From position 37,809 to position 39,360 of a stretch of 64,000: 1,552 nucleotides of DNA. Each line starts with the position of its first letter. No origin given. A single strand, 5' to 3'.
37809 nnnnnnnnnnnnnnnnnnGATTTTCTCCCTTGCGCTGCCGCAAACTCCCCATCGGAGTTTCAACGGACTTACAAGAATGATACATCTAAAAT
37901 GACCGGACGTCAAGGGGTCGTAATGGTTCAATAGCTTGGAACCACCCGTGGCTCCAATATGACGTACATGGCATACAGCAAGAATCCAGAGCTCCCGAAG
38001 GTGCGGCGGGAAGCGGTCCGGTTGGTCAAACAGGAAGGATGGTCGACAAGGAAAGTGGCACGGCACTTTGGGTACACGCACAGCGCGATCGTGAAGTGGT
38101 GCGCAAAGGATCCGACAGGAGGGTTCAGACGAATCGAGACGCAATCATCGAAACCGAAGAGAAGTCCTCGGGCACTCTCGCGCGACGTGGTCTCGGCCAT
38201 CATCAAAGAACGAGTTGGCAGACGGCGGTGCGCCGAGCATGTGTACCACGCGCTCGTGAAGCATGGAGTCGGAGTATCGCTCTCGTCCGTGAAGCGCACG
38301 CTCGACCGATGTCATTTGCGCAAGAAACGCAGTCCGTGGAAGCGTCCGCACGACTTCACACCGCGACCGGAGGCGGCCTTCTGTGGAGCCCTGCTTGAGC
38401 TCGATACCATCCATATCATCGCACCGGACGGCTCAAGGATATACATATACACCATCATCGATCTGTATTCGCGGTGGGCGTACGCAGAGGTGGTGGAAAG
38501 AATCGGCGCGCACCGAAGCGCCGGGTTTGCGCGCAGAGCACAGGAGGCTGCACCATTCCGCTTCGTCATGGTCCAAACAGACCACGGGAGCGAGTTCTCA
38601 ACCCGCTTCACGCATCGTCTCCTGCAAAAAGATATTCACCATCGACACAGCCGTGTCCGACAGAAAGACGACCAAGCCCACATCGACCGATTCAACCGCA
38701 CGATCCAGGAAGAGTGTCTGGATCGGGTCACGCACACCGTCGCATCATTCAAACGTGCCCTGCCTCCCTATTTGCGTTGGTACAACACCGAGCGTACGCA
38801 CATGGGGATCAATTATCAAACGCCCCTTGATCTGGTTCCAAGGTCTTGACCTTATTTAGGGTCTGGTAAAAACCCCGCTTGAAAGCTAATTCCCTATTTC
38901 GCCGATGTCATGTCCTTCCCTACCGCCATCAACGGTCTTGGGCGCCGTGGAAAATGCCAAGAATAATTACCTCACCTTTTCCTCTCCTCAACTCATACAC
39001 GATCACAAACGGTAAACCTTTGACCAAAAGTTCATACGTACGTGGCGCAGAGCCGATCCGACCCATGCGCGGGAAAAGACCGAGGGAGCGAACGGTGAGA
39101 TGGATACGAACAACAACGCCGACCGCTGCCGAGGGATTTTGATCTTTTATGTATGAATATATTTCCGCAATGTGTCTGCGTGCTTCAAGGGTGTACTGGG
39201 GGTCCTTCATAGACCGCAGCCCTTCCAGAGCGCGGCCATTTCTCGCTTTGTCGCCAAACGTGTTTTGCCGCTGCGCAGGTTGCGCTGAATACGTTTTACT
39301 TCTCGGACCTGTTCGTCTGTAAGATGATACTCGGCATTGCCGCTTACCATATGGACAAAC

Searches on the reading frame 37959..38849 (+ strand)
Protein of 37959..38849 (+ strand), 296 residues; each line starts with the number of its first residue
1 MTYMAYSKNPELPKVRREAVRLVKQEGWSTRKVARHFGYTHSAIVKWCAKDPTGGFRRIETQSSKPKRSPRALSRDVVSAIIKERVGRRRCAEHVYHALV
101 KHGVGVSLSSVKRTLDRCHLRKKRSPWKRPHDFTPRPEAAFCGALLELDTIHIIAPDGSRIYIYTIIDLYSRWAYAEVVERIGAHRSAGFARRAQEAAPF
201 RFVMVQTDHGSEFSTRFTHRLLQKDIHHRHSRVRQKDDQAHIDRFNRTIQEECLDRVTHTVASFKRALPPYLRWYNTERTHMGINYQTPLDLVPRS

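Call 3: search_protein_families(library=pfam, proteins=[window:37959-38849:+], max_evalue=0.01)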
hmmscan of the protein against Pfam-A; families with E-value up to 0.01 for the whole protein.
window:37959-38849:+ (296 aa): 9 families
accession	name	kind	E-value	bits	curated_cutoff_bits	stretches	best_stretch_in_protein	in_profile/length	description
PF13683.12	rve_3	-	1.2e-11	44.6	26.5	1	225-289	2-67/67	Integrase core domain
PF00665.32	rve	-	1.9e-11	44.6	32.6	1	145-234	7-100/102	Integrase core domain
PF13384.12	HTH_23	-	1.4e-06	28.4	24.6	1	14-47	5-37/50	Homeodomain-like domain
PF13011.12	LZ_Tnp_IS481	-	0.00024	21.8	22.2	1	19-84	17-82/85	leucine-zipper of insertion element IS481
PF13518.12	HTH_28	-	0.00059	20.3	25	1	16-66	2-51/52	Helix-turn-helix domain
PF13333.12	rve_2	-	0.00074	20.1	22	1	250-290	8-49/56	Integrase core domain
PF08281.18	Sigma70_r4_2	-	0.0028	17.7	25.7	0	11-38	10-37/54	Sigma-70, region 4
PF18024.7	HTH_50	-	0.0044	17.1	27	0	29-46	25-42/50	Helix-turn-helix domain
PF13565.12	HTH_32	-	0.0076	17.2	33.7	0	53-115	11-73/73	Homeodomain-like domain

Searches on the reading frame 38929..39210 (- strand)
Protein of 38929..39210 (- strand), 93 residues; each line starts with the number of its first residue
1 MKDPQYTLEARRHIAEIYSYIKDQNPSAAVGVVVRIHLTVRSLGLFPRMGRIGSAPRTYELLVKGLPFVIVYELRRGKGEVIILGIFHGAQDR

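Call 3: search_protein_families(library=pfam, proteins=[window:38929-39210:-], max_evalue=0.01)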
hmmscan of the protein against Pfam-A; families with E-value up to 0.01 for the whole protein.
window:38929-39210:- (93 aa): 1 family
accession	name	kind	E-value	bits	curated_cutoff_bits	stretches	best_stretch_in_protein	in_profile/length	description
PF05016.21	ParE_toxin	-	1.5e-12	48.3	23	1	6-92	3-88/89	ParE toxin of type II toxin-antitoxin system, parDE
